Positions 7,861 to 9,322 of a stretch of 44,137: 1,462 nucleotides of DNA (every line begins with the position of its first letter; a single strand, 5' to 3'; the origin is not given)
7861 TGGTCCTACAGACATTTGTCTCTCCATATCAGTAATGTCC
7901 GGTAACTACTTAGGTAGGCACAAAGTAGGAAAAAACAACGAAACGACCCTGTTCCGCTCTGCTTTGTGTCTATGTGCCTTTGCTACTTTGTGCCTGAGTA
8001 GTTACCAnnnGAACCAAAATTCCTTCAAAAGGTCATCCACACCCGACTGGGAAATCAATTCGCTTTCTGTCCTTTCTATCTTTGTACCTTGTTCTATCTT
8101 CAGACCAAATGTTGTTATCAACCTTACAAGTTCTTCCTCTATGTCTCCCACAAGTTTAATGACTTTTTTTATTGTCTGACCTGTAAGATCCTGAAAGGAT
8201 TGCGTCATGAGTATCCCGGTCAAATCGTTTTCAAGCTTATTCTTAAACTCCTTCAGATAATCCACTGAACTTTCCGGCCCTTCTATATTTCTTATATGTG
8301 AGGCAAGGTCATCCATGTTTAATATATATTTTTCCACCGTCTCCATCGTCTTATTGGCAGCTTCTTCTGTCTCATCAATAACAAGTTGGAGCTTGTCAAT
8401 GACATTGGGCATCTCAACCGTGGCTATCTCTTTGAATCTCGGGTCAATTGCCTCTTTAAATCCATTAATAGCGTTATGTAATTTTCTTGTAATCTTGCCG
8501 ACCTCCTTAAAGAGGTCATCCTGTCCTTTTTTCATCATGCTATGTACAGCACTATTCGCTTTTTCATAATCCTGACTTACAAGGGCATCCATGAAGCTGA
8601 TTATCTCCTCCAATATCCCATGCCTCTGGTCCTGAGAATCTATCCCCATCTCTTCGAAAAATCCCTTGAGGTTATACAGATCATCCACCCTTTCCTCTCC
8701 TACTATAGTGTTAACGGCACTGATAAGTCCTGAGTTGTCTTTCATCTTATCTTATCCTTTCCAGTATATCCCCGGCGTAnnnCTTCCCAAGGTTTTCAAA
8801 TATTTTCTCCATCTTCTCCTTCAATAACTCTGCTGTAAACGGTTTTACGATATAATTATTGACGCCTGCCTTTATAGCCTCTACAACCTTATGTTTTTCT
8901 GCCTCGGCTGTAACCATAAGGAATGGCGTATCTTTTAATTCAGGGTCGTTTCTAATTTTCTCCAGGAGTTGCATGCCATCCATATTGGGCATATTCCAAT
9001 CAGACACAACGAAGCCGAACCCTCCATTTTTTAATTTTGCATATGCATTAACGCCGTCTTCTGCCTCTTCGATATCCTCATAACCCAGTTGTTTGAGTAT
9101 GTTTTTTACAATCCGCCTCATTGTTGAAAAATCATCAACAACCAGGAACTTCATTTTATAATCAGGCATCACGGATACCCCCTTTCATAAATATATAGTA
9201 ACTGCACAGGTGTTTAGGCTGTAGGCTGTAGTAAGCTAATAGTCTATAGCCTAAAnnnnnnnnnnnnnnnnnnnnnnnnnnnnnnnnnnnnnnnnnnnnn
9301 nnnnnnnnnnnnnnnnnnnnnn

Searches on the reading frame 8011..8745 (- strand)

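Call 79: search_protein_families(library=pfam, proteins=[window:8011-8745:-], max_evalue=0.0001)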
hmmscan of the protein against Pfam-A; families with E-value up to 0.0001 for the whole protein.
window:8011-8745:- (245 aa): 1 family
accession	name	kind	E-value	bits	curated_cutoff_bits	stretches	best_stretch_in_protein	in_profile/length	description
PF04344.18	CheZ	-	7.7e-33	114.5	30.7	2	164-243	107-201/203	Chemotaxis phosphatase, CheZ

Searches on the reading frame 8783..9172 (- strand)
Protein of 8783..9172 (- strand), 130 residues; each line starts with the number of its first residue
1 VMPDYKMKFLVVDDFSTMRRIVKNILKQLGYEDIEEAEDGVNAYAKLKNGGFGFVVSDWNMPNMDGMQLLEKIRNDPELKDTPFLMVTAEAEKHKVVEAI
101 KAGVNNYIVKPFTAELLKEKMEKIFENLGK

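Call 79: search_protein_families(library=pfam, proteins=[window:8783-9172:-], max_evalue=0.0001)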
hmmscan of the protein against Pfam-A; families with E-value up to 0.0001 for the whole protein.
window:8783-9172:- (130 aa): 1 family
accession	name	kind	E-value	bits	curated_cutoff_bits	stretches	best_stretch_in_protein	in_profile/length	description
PF00072.30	Response_reg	-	4.2e-30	104.6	30.2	1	10-121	2-110/111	Response regulator receiver domain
